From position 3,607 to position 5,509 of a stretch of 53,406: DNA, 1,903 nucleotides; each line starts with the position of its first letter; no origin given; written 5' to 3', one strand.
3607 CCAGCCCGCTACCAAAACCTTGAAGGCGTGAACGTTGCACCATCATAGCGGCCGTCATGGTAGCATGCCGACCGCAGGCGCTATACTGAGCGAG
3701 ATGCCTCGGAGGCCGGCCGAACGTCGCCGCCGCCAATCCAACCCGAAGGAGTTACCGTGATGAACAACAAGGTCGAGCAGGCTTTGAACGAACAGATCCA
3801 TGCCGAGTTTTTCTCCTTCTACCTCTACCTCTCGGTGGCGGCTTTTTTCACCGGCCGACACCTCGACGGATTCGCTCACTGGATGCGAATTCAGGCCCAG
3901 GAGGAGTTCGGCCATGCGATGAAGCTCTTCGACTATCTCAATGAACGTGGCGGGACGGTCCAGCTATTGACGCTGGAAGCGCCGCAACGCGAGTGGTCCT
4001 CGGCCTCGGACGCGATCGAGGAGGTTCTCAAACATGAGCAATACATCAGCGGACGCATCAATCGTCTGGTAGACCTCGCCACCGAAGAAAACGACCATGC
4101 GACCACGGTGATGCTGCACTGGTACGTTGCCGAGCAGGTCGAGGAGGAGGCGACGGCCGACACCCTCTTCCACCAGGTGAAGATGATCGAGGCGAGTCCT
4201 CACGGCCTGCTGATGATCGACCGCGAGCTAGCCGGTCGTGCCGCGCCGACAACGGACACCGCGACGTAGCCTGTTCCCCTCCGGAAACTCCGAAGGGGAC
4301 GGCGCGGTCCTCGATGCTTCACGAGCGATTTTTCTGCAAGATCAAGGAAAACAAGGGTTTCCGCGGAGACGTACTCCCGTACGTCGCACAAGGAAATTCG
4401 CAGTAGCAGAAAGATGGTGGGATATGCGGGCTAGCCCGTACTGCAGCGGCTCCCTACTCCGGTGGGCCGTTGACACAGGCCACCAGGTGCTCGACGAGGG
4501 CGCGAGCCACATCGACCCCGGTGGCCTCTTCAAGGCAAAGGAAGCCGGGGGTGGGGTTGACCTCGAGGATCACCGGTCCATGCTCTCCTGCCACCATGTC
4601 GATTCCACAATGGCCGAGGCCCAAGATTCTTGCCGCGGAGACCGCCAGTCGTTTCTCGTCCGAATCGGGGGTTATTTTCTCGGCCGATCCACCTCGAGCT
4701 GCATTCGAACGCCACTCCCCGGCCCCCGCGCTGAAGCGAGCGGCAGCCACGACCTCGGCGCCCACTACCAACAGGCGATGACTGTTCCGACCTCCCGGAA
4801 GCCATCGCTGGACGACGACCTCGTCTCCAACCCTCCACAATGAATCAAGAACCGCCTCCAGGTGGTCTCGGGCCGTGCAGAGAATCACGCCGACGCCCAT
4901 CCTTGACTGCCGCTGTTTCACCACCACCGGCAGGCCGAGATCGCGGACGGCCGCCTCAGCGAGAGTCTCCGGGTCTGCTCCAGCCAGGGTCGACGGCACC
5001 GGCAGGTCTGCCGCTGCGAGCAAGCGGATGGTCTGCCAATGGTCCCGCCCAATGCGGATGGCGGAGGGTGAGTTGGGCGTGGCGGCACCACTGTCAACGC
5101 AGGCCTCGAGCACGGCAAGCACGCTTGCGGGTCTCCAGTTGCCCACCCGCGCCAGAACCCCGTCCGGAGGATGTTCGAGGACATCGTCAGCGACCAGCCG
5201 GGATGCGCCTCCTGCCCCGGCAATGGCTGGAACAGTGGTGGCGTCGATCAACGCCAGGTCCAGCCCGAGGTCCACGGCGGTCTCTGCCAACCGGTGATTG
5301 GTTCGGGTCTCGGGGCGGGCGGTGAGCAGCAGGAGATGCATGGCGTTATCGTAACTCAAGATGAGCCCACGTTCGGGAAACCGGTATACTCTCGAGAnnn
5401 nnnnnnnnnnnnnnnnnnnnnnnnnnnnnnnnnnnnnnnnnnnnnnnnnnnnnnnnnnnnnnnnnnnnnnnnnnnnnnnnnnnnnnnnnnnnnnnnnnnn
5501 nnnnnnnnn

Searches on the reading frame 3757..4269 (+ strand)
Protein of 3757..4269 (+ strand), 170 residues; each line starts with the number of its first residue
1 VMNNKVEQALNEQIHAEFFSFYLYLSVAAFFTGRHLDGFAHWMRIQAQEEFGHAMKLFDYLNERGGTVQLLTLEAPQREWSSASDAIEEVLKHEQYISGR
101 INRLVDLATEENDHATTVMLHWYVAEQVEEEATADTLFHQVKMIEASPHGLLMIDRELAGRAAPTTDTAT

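Call 9: search_protein_families(library=ncbifam, proteins=[window:3757-4269:+], max_evalue=0.00001)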
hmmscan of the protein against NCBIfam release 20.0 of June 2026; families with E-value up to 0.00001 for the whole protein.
window:3757-4269:+ (170 aa): 2 families
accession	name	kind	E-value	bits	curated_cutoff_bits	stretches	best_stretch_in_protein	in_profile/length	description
NF007638.0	PRK10304.1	equivalog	1.1e-30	106.8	178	1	1-159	1-159/165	non-heme ferritin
NF011597.0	PRK15022.1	equivalog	7.7e-17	61.6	154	1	5-145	5-145/167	non-heme ferritin-like protein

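Call 91: find_encoding_contigs(protein=window:3757-4269:+, flank=10000, max_places=3)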
Protein window:3757-4269:+ (170 aa): no gene with exactly this product is on record in the collection.

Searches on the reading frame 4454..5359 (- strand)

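Call 9: search_protein_families(library=ncbifam, proteins=[window:4454-5359:-], max_evalue=0.00001)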
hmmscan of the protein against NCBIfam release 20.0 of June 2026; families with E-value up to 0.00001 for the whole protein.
window:4454-5359:- (301 aa): 17 families
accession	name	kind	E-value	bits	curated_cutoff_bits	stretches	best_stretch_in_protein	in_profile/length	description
TIGR00768.1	rimK_fam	subfamily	3.8e-46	157.7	143.4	1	9-291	2-275/276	RimK family alpha-L-glutamate ligase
NF007764.0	PRK10446.1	equivalog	9.6e-35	120.3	331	1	22-292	16-286/300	30S ribosomal protein S6--L-glutamate ligase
TIGR02144.1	LysX_arch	equivalog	3.9e-30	104.9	275.6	1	81-296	62-279/281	lysine biosynthesis protein LysX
NF040720.1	MptN_Meth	equivalog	5e-28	98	350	1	82-292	77-290/291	tetrahydromethanopterin:alpha-L-glutamate ligase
NF010623.0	PRK14016.1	subfamily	1.1e-22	80.1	877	1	100-208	208-314/871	cyanophycin synthetase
TIGR02068.2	cya_phycin_syn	equivalog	1.6e-17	62.8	850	1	99-208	206-313/862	cyanophycin synthetase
TIGR04356.1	grasp_GAK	hypoth_equivalog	7.1e-17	61.4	300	1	109-294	102-285/287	GAK system ATP-grasp enzyme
TIGR04443.1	F420_CofF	equivalog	3.4e-11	42.7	300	1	91-293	77-279/283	coenzyme gamma-F420-2:alpha-L-glutamate ligase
NF002563.0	PRK02186.1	subfamily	5.8e-11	41.4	625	1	97-232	98-235/890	argininosuccinate lyase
NF003573.0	PRK05246.1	equivalog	8.9e-11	41.1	272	1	85-294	103-311/316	glutathione synthase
NF002378.0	PRK01372.1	subfamily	1.8e-10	40.1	243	1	102-273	96-273/305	D-alanine--D-alanine ligase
NF009402.0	PRK12767.1-1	equivalog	3.8e-10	39.1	218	1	96-188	105-194/329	carbamoyl phosphate synthase-like protein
TIGR01380.1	glut_syn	equivalog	1.1e-08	34.5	299.05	1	92-292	109-308/312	glutathione synthase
TIGR01205.1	D_ala_D_alaTIGR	subfamily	1.1e-08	34.4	245.65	1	103-189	103-193/318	D-alanine--D-alanine ligase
NF009110.0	PRK12458.1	subfamily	1e-07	31.3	408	1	121-292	147-327/349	glutathione synthetase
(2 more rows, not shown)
